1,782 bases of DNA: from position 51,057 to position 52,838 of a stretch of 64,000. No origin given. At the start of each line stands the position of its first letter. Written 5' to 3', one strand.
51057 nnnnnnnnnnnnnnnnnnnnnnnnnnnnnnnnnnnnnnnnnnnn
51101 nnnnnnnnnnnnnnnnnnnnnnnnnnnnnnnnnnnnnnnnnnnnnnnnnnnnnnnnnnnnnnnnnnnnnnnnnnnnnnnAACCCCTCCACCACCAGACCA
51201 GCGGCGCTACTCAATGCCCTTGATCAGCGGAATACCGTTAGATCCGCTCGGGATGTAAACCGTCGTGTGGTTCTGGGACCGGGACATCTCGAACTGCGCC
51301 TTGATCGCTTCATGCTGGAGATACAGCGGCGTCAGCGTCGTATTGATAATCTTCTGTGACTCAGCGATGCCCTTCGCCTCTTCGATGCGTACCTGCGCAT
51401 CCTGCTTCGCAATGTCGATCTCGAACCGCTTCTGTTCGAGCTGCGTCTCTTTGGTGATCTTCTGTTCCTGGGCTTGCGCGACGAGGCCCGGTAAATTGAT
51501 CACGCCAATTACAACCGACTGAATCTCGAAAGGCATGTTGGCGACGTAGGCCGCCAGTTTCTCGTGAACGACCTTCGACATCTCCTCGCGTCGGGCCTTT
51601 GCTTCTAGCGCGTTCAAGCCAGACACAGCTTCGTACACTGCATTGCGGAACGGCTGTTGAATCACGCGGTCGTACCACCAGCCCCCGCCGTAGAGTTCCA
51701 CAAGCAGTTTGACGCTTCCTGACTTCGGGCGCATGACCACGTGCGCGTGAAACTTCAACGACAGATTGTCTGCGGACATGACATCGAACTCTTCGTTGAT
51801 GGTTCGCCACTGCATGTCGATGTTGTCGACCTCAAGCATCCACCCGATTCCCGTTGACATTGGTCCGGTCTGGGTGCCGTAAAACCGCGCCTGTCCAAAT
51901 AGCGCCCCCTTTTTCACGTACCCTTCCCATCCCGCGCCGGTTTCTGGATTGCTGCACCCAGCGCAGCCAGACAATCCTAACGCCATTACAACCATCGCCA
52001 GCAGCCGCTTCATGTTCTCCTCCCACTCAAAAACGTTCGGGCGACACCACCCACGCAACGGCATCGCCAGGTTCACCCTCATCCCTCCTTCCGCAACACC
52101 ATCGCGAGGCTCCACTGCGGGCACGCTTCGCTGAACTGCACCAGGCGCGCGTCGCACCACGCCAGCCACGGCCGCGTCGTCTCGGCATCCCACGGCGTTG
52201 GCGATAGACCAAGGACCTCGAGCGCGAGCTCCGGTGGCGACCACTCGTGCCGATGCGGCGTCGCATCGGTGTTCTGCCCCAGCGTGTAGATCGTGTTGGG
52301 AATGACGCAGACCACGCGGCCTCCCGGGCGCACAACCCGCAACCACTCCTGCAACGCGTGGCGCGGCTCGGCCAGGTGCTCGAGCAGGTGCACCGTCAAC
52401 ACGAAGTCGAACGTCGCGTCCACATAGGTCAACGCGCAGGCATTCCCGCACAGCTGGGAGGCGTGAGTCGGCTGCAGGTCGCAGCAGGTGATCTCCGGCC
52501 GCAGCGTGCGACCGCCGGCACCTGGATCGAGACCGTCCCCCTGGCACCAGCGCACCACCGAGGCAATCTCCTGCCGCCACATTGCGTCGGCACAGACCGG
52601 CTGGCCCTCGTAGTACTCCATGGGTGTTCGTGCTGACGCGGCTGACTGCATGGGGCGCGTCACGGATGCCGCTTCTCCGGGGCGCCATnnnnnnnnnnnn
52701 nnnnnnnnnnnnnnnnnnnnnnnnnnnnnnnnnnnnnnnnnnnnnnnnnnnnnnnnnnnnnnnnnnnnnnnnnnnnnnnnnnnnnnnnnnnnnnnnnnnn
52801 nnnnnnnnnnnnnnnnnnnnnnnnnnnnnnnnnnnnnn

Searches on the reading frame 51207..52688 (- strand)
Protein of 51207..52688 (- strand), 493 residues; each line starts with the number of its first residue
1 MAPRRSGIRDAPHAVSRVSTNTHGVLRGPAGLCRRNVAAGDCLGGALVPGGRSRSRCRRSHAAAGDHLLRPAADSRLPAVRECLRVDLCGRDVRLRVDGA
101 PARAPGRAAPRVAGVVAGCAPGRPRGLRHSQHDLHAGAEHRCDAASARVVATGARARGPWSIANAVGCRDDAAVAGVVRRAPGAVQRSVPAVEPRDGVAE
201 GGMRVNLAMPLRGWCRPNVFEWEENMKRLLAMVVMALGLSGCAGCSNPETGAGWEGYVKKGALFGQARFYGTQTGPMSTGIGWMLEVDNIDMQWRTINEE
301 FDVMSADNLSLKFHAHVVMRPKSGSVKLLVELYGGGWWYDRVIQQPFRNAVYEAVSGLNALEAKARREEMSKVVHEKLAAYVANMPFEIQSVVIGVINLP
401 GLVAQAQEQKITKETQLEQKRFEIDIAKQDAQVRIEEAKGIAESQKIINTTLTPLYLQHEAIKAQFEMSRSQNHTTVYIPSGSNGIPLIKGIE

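Call 22: search_protein_families(library=pfam, proteins=[window:51207-52688:-], max_evalue=0.001)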
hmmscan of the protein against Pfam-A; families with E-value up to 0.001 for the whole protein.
window:51207-52688:- (493 aa): 1 family
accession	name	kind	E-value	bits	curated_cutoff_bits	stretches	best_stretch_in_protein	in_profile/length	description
PF01145.31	Band_7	-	1.9e-16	61.1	23.6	1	281-431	29-176/176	SPFH domain / Band 7 family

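Call 68: search_protein_families(library=phrogs, proteins=[window:51207-52688:-], max_evalue=0.001)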
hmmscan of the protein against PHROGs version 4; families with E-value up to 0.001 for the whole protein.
window:51207-52688:- (493 aa): 2 families
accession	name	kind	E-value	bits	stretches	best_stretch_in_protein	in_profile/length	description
phrog_200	-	other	3.4e-32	113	1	224-489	79-357/379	lipoprotein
phrog_11227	-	other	1.3e-05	26.2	1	407-488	47-126/138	protease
